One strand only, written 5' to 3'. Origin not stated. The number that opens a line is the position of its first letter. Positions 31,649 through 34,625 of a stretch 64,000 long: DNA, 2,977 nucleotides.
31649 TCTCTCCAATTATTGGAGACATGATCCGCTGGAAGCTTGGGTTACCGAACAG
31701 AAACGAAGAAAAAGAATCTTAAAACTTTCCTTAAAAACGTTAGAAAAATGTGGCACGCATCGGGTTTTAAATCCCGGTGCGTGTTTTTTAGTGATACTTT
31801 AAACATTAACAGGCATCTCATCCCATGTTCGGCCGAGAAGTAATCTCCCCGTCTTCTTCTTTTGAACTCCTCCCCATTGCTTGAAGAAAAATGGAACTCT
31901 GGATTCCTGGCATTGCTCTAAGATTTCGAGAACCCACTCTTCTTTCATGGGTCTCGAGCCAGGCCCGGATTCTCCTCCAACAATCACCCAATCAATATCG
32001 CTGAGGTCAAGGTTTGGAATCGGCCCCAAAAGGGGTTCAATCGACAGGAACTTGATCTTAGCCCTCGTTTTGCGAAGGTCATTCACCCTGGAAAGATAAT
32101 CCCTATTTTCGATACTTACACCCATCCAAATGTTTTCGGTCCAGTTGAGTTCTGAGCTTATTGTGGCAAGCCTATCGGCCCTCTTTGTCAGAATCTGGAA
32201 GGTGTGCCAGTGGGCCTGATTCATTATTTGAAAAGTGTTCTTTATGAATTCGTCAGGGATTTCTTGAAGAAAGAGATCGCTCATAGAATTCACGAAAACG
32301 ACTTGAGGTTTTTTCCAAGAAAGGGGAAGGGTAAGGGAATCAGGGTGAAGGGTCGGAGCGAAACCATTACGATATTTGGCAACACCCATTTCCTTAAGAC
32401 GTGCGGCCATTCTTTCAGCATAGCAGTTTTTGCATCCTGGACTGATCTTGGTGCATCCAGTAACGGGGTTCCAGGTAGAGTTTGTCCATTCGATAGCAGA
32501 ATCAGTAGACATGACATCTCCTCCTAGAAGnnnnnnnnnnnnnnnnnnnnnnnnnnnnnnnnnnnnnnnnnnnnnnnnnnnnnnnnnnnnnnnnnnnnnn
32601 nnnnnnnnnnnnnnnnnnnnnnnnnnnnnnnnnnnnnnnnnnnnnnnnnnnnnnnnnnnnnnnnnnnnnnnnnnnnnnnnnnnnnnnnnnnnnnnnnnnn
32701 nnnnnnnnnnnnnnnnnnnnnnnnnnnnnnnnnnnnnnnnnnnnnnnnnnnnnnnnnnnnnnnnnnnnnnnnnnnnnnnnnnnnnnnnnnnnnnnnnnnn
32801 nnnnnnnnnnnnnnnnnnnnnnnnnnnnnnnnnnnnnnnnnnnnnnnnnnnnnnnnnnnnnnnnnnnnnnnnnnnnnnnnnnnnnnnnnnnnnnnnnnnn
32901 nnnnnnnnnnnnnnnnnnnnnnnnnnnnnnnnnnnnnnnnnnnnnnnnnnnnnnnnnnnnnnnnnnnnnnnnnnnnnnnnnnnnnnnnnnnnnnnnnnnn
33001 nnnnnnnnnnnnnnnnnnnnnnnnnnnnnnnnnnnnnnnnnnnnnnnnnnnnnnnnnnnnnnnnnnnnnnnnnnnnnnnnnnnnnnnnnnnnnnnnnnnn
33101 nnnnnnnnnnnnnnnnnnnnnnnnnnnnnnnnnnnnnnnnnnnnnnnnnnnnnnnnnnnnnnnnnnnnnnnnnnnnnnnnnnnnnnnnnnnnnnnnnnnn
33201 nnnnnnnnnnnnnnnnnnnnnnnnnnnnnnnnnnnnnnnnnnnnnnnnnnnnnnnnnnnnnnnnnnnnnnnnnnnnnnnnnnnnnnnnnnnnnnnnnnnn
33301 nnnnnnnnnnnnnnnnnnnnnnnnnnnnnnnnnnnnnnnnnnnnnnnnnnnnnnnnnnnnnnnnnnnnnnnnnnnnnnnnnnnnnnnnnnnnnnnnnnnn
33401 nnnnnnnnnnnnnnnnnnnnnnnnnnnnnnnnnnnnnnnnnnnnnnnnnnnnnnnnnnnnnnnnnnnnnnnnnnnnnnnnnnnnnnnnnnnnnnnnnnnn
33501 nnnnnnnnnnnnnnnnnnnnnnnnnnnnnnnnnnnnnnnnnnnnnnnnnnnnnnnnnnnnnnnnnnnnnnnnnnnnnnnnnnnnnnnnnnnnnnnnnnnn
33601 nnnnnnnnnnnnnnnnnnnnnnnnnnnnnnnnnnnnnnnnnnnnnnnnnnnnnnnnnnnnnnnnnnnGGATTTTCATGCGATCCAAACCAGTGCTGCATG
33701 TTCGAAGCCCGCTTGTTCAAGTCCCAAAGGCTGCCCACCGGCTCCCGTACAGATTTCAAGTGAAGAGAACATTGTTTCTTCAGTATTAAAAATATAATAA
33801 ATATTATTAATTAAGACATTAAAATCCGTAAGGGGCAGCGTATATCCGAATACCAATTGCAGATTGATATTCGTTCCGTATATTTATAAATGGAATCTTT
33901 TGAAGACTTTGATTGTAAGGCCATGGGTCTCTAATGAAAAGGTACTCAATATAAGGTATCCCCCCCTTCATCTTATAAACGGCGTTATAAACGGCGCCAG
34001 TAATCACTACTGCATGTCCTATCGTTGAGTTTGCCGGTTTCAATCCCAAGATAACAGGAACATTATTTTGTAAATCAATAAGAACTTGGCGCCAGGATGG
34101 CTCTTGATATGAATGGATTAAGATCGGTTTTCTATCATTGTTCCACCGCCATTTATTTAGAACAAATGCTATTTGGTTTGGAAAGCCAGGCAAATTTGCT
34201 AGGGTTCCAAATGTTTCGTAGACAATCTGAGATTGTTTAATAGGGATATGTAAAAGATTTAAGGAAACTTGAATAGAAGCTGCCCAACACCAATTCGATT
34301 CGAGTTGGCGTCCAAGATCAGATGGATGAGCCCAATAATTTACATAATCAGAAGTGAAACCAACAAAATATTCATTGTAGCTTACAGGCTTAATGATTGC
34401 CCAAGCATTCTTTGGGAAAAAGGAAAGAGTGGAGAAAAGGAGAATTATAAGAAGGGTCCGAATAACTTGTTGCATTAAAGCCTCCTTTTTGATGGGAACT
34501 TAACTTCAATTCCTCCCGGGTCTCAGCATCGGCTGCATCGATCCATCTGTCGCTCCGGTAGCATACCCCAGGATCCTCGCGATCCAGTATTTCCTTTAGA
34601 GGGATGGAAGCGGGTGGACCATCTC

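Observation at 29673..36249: AT-rich accessory island in the rexAB-equivalent slot between OL/PL and cI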

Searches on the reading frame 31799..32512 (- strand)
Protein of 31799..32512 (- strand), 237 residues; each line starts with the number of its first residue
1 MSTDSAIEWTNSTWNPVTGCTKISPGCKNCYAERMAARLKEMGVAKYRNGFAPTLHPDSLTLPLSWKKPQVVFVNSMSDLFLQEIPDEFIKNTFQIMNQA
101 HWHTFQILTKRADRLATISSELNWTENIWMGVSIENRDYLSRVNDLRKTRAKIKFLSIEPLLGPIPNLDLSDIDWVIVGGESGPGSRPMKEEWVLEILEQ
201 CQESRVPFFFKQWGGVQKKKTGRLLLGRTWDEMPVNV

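Call 3: search_protein_families(library=pfam, proteins=[window:31799-32512:-], max_evalue=0.01)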
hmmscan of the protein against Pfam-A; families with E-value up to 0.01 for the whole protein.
window:31799-32512:- (237 aa): 2 families
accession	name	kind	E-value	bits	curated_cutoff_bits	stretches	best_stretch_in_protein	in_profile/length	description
PF07505.17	DUF5131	-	5.8e-101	337.5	28.9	1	5-234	2-243/243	Protein of unknown function (DUF5131)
PF17338.8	GP88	-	0.0015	18.8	24.4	1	19-140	37-168/230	Gene product 88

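Call 4: search_protein_families(library=padloc, proteins=[window:31799-32512:-], max_evalue=0.01)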
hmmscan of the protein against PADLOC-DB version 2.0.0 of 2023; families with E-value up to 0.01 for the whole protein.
window:31799-32512:- (237 aa): 2 families
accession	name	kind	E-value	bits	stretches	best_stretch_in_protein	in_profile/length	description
PDLC04639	PDC-M41B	-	6.3e-121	400.3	1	1-235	1-234/241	-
PDLC04569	PDC-M30B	-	3.3e-116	385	1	4-235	3-234/241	-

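Call 5: search_protein_families(library=ncbifam, proteins=[window:31799-32512:-], max_evalue=0.01)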
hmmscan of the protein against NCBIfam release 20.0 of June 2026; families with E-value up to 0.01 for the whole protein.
window:31799-32512:- (237 aa): 1 family
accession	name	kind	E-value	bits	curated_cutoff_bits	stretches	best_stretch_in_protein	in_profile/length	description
TIGR04471.1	rSAM_mob_pairA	equivalog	2.8e-25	89.1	355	1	15-212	11-196/220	radical SAM mobile pair protein A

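Call 8: search_protein_families(library=phrogs, proteins=[window:31799-32512:-], max_evalue=0.001)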
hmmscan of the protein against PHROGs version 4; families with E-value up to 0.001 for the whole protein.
window:31799-32512:- (237 aa): 1 family
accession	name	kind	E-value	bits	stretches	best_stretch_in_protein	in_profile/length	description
phrog_2045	-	unknown function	3.5e-94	316.6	1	1-215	1-233/299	-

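Call 22: search_solved_structures(query=window:31799-32512:-, max_evalue=1)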
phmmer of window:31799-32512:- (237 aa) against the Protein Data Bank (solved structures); distinct sequences matched with E-value up to 1: 1.
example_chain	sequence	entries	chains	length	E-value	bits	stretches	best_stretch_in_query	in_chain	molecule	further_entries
7pkt_I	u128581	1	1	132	0.35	13.3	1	12-70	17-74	mL63/57/60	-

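Call 46: find_homologous_proteins(query=window:31799-32512:-, max_evalue=0.00001)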
Query window:31799-32512:- (237 aa): 8000 proteins with E <= 0.00001 among 8000 candidates; the best 120 are listed.
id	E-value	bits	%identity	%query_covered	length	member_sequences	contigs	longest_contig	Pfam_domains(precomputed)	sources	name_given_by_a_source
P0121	4.2e-161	552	100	100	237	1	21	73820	PF07505.18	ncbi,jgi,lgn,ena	jgi:protein gp37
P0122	3.6e-138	477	84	99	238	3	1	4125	PF07505.18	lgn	-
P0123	3.9e-137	473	83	100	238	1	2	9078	PF07505.18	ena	-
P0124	2.4e-135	468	83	99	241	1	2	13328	PF07505.18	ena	-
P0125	3.4e-133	460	80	100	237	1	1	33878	PF07505.18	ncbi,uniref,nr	ncbi:DUF5131 family protein [Leptospirillum ferriphilum]|uniref:DUF5131 family protein n=1 Tax=Lepto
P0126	3.7e-128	444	76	99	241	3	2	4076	PF07505.18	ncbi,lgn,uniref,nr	uniref:Phage Gp37Gp68 family protein n=1 Tax=Leptospirillum ferrodiazotrophum TaxID=412449 RepID=C6H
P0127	1.0e-126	439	75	99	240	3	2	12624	PF07505.18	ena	-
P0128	1.7e-126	439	76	99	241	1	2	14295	PF07505.18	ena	-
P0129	1.1e-125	436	75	99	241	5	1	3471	PF07505.18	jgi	-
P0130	2.6e-125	435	74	99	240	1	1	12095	PF07505.18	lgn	-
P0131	2.6e-125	435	74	100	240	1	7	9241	PF07505.18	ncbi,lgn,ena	-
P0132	2.8e-125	434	75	100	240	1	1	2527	PF07505.18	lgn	-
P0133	2.9e-125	434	74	99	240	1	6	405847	PF07505.18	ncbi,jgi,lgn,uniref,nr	ncbi:MAG: putative phage protein Gp37/Gp68 [Leptospirillum rubarum]|uniref:Putative phage protein Gp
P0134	7.2e-125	433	74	100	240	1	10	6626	PF07505.18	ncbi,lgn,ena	-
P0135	9.1e-125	433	75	100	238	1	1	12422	PF07505.18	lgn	-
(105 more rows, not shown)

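Call 57: predict_structure(alignment_id=A2)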
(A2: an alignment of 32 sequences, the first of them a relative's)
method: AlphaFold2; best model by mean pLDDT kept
length: 237 residues; sequences in the alignment: 32
mean_pLDDT: 74.5   pTM: 0.75
mean pLDDT of the five models: 74.5, 74.4, 73.8, 73.2, 71.0
residues with pLDDT >= 90: 94; 70-90: 56; 50-70: 34; < 50: 53
segments of 3 or more residues with pLDDT < 50: 1-8, 21-39, 43-52, 214-222, 232-237
pLDDT, mean of each block of 10 residues (from residue 1): 36 66 38 45 45 65 87 72 88 95 91 92 95 92 96 92 93 90 69 91 89 50 58 41
secondary structure, 60 per line:
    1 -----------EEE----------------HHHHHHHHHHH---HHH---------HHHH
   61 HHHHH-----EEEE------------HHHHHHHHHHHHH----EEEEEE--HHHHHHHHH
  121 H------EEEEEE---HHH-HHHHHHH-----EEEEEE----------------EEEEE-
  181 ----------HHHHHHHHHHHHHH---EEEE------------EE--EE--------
elements in order: E12-14 H31-41 H57-65 E71-74 H87-99 E104-109 H112-121 E128-133 H141-147 E153-158 E175-179 H191-204 E208-211

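Call 59: fold_search(model_id=the predicted structure, library=pdb)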
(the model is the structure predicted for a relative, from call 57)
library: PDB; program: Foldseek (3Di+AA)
matches with E <= 10: 1073; with E <= 0.001: 0
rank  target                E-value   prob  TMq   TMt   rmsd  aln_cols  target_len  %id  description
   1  6wvs                  5.7e-03  0.99  0.32  0.40   5.3       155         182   14  Hyperstable de novo TIM barrel variant DeNovoTIM15 (released 2020-11-25)
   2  7mcc                  6.0e-03  0.98  0.39  0.46  10.2       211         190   13  Crystal structure of an AI-designed TIM-barrel F2C (released 2022-01-19)
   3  7mcd_B                8.2e-03  0.98  0.35  0.42   5.7       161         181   16  Crystal structure of an AI-designed TIM-barrel F15C (released 2022-01-19)
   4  7mcd_C                8.2e-03  0.94  0.33  0.41  10.7       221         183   12  Crystal structure of an AI-designed TIM-barrel F15C (released 2022-01-19)
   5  7bi7_B                8.2e-03  0.89  0.36  0.33  11.3       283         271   11  An Unexpected P-Cluster like Intermediate En Route to the Nitrogenase FeMo-co (released 2021-03-10)
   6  8k7m_B                9.9e-03  0.98  0.42  0.43   9.0       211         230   13  De novo design protein -T01 (released 2024-07-31)
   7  7mcd_A                9.9e-03  0.93  0.33  0.41  11.1       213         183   13  Crystal structure of an AI-designed TIM-barrel F15C (released 2022-01-19)
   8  7osu                  1.1e-02  0.97  0.36  0.45  10.8       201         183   10  sTIM11noCys-SB, a de novo designed TIM barrel with a salt-bridge cluster (crystal form 1) (released 2021-12-15)
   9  4fk9                  1.1e-02  0.95  0.35  0.28   6.1       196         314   12  High Resolution Structure of the Catalytic Domain of Mannanase SActE_2347 from Streptomyces sp. SirexAA-E (released 2013-06-26)
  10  7s2j_D                1.3e-02  0.85  0.35  0.32   7.0       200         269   11  Crystal structure of sulfonamide resistance enzyme Sul2 apoenzyme (released 2023-05-03)
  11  6yqx                  1.4e-02  0.96  0.35  0.44  10.1       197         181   11  Crystal structure of DeNovoTIM13, a de novo designed TIM barrel (released 2021-07-21)
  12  7smj                  1.5e-02  0.91  0.34  0.44  10.5       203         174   12  F2N structure, protein design with deep learning (released 2022-03-16)
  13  8k7m_A                1.7e-02  0.98  0.43  0.44   9.8       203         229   11  De novo design protein -T01 (released 2024-07-31)
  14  7bi7_A                1.7e-02  0.75  0.32  0.28  10.4       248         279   11  An Unexpected P-Cluster like Intermediate En Route to the Nitrogenase FeMo-co (released 2021-03-10)
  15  6y88_A                1.9e-02  0.44  0.29  0.27  11.5       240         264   11  IGPS (Indole-3-glycerol phosphate synthase) from Pseudomonas aeruginosa in complex with substrate inhibitor rCdRP (released 2020-09-23)
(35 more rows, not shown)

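Call 90: search_solved_structures(query=A2, max_evalue=1)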
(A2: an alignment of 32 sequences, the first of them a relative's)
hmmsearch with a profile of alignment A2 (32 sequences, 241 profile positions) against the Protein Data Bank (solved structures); distinct sequences matched with E-value up to 1: 0.

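Call 93: search_dna_similar(query=window:31799-32512:-, collection=phages, mode=protein, max_rows=15)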
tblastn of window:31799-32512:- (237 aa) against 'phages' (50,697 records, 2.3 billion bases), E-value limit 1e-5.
Records with a match: 181; places in all: 183; records where one place covers at least 80% of the query: 172.
Best place of each record, by identity: 60-80% 4; <60% 177.
By first word of the organism name: Mycobacterium 55; Gordonia 49; Burkholderia 15; Bacteriophage 7; Rhizobium 5; Microcystis 5; Enterocloster 5; Xanthomonas 5; Synechococcus 4; Natrialba 4; and 17 more.
By host as written in the record: Gordonia terrae 3612 43; Mycobacterium smegmatis mc2 155 20; - 13; Mycobacterium smegmatis mc#155 10; Burkholderia sp. 6; Gordonia terrae CAG3 5; Mycobacterium smegmatis mc2155 5; Mycobacteruim smegmatis mc2 155 4; and 54 more.
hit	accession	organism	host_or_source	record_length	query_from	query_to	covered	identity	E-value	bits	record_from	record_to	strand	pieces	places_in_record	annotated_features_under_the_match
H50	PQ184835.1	Gordonia phage PantheRoc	Gordonia terrae 3612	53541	1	234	99%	51.9%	6e-82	271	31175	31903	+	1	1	40: hypothetical protein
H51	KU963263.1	Gordonia phage BaxterFox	Gordonia terrae 3612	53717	1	234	99%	51.9%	6e-82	271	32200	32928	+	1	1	40: hypothetical protein | 41: hypothetical protein | 39: hypothetical protein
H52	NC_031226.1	Gordonia phage BaxterFox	Gordonia terrae 3612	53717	1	234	99%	51.9%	6e-82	271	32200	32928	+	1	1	40: hypothetical protein | 41: hypothetical protein | 39: metallo-protease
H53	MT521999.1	Gordonia Phage Jablanski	Gordonia terrae 3612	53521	1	234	99%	51.4%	2e-82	273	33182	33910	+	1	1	42: hypothetical protein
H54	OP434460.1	Gordonia phage Pytheas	Gordonia terrae 3612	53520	1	234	99%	51.4%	2e-82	273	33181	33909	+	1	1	42: hypothetical protein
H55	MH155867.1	Gordonia phage Easley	Gordonia terrae CAG3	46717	1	234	99%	51.4%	2e-81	270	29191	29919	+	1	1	38: hypothetical protein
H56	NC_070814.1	Gordonia phage Easley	Gordonia terrae CAG3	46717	1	234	99%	51.4%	2e-81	270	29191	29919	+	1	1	38: hypothetical protein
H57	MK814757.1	Gordonia phage Fairfaxidum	Gordonia terrae 3612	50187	1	237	100%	50.4%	3e-80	267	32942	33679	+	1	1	42: hypothetical protein | 43: methyltransferase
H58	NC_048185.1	Gordonia phage Fairfaxidum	Gordonia terrae 3612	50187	1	237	100%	50.4%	3e-80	267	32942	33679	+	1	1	42: DUF5131 family protein | 43: methyltransferase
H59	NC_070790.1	Gordonia phage Bosnia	Gordonia terrae 3612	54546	1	236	100%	50.6%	1e-81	271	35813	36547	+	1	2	44: hypothetical protein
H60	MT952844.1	Gordonia phage Bosnia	Gordonia terrae 3612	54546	1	236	100%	50.6%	1e-81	271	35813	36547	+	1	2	44: hypothetical protein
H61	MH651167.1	Gordonia phage Angelique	Gordonia terrae 3612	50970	1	234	99%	51.0%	1e-81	271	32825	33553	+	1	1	42: hypothetical protein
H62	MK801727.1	Gordonia phage ThankyouJordi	Gordonia terrae 3612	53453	1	234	99%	51.0%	9e-81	268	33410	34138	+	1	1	41: hypothetical protein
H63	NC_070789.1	Gordonia phage ThankyouJordi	Gordonia terrae 3612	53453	1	234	99%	51.0%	9e-81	268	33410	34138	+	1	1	41: hypothetical protein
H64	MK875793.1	Gordonia phage WelcomeAyanna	Gordonia terrae 3612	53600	1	234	99%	51.0%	9e-81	268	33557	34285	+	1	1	41: hypothetical protein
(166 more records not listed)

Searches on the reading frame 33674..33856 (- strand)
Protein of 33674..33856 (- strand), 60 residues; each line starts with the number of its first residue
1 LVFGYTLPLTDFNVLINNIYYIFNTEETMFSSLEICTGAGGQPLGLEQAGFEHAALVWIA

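Call 3: search_protein_families(library=pfam, proteins=[window:33674-33856:-], max_evalue=0.01)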
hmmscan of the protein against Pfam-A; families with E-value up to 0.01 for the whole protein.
window:33674-33856:- (60 aa): 0 families

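Call 4: search_protein_families(library=padloc, proteins=[window:33674-33856:-], max_evalue=0.01)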
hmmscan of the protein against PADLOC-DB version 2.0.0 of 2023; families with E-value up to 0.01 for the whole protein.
window:33674-33856:- (60 aa): 8 families
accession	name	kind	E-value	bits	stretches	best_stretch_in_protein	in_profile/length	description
PDLC00026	DruM2|DruM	-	7.9e-09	33.5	1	30-58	5-33/336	DNA cytosine methylase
PDLC03307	MTase_II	-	1.8e-08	32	1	30-57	1-28/382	Type II methyltransferase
PDLC00029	DruM2|DruM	-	2.3e-08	31.8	1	30-59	5-34/329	DNA cytosine methylase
PDLC00032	DruM2|DruM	-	5.3e-08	30.5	1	30-57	4-31/424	DNA cytosine methylase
PDLC03304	MTase_II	-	1.3e-06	25.7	1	30-55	4-29/432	Type II methyltransferase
PDLC03272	MTase_II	-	0.00034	17.9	1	23-53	68-98/407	Type II methyltransferase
PDLC03326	MTase_II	-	0.0017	15.6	1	32-56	7-31/412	Type II methyltransferase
PDLC03234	MTase_II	-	0.0033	14.8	1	28-54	3-29/375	Type II methyltransferase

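Call 5: search_protein_families(library=ncbifam, proteins=[window:33674-33856:-], max_evalue=0.01)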
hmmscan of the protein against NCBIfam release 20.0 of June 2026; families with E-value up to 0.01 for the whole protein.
window:33674-33856:- (60 aa): 0 families

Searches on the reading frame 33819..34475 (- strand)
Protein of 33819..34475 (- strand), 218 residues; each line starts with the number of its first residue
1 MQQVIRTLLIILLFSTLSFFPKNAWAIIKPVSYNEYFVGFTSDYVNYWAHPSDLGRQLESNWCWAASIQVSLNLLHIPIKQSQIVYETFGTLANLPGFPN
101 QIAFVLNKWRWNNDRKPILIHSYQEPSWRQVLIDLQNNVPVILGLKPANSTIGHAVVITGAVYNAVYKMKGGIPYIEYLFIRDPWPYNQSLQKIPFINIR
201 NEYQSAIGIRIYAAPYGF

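Call 3: search_protein_families(library=pfam, proteins=[window:33819-34475:-], max_evalue=0.01)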
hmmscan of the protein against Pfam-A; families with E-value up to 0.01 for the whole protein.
window:33819-34475:- (218 aa): 2 families
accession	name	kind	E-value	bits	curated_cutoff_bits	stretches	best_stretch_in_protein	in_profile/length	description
PF13529.12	Peptidase_C39_2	-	1.5e-05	26.1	24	1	59-184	12-142/143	Peptidase_C39 like family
PF12385.14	Peptidase_C70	-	0.00027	21.3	19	1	58-188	15-127/141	Papain-like cysteine protease AvrRpt2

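Call 4: search_protein_families(library=padloc, proteins=[window:33819-34475:-], max_evalue=0.01)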
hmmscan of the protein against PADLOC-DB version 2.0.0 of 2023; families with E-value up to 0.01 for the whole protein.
window:33819-34475:- (218 aa): 0 families

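Call 5: search_protein_families(library=ncbifam, proteins=[window:33819-34475:-], max_evalue=0.01)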
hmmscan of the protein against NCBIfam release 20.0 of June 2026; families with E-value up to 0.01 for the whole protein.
window:33819-34475:- (218 aa): 0 families

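Call 8: search_protein_families(library=phrogs, proteins=[window:33819-34475:-], max_evalue=0.001)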
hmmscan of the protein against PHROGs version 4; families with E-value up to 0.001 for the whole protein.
window:33819-34475:- (218 aa): 0 families

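Call 72: search_dna_similar(query=window:33819-34475:-, collection=phages, mode=protein, max_rows=12)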
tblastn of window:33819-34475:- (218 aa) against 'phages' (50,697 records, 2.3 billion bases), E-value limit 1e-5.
No match.

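Call 106: search_protein_representatives(protein=window:33819-34475:-)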
Query: 218 residues. Proteins with E-value up to 0.001 (for the whole library): 529; up to 1e-10: 142; up to 1e-30: 4. The best 150 are listed.
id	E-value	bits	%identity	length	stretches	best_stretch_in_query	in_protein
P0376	3.8e-145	497.7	100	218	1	1-218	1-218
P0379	1.6e-45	171.8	47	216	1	3-211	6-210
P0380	9.7e-44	165.9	44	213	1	13-218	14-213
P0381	3.1e-36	141.4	63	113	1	105-218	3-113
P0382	1.2e-24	103.5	35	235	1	34-209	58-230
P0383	1.7e-23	99.7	35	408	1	3-197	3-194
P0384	1.4e-22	96.7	35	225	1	33-211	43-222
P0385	2.4e-22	96.0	35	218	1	33-212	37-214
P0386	2.9e-22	95.7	36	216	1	20-196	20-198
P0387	4.6e-22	95.0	40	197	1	30-191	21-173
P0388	3.2e-21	92.2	38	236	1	31-201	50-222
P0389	5.8e-21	91.4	34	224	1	38-210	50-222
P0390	1.3e-20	90.2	33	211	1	36-203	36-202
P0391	1.9e-20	89.7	34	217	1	35-193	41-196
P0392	2.0e-20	89.7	31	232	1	27-216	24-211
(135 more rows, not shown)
